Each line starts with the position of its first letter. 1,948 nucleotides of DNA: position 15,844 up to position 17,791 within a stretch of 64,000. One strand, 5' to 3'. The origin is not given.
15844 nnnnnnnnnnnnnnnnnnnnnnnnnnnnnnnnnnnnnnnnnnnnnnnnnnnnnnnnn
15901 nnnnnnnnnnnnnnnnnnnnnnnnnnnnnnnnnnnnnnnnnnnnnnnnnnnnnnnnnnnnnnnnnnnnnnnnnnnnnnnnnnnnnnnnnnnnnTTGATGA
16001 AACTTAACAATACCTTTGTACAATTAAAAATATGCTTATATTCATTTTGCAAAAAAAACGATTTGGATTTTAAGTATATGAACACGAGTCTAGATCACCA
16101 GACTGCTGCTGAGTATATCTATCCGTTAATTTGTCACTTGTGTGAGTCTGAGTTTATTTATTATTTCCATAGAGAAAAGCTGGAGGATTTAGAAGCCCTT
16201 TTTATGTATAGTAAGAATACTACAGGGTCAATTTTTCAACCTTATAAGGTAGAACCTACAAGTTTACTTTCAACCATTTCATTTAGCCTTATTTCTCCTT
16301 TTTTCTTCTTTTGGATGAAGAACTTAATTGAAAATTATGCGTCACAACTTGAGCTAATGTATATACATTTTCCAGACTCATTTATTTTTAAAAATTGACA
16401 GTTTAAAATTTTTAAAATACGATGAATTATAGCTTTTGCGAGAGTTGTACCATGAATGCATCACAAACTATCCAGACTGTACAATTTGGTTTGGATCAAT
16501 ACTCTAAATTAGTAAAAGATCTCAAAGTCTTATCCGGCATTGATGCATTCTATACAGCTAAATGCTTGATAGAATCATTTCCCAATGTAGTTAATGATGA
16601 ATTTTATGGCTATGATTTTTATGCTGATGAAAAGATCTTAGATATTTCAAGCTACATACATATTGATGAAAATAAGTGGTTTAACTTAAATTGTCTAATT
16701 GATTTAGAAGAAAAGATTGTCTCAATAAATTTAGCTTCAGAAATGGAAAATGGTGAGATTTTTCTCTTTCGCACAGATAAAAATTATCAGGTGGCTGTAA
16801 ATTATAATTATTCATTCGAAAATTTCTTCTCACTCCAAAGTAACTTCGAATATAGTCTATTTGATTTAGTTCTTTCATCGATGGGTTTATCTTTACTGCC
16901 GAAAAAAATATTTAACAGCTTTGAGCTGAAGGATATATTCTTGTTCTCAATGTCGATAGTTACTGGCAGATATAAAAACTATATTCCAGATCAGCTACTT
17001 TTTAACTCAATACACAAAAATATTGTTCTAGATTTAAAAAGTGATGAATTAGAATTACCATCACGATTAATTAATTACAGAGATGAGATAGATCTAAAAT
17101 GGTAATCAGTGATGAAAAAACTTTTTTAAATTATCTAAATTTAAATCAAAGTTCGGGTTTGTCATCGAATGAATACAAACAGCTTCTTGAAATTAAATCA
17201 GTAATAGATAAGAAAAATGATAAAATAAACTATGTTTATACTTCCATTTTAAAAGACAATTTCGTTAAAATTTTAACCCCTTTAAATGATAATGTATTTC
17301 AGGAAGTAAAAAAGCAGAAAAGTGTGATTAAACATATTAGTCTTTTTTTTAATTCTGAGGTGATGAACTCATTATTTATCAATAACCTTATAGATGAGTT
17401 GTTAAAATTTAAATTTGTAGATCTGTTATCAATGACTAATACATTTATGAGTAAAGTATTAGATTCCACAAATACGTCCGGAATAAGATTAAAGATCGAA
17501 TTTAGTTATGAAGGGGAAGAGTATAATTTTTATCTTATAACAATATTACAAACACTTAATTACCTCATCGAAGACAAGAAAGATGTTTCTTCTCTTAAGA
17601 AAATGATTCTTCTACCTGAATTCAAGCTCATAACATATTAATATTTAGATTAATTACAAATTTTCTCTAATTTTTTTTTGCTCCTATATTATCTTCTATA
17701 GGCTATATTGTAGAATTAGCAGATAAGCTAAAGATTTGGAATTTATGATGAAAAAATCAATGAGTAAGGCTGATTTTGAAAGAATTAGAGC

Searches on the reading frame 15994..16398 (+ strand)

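Call 39: search_protein_families(library=pfam, max_evalue=0.05, proteins=[window:15994-16398:+])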
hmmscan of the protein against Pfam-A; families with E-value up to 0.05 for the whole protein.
window:15994-16398:+ (134 aa): 1 family
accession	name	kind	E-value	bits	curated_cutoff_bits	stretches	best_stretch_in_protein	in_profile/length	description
PF02963.22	EcoRI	-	0.035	13.6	22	1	31-77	183-227/257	Restriction endonuclease EcoRI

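Call 57: search_protein_families(library=phrogs, max_evalue=0.01, proteins=[window:15994-16398:+])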
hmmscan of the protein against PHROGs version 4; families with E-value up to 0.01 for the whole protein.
window:15994-16398:+ (134 aa): 0 families

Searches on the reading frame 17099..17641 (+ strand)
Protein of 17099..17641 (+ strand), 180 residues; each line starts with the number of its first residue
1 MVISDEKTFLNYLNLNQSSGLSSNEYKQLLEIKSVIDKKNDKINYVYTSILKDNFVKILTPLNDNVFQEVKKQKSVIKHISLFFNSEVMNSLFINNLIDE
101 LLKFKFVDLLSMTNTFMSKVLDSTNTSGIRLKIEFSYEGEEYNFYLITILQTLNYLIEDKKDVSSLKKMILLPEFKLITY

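Call 39: search_protein_families(library=pfam, max_evalue=0.05, proteins=[window:17099-17641:+])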
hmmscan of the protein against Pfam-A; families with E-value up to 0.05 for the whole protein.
window:17099-17641:+ (180 aa): 1 family
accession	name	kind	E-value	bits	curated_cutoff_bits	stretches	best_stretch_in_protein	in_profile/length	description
PF15246.11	NCKAP5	-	0.023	14.7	27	1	4-75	99-169/310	Nck-associated protein 5, Peripheral clock protein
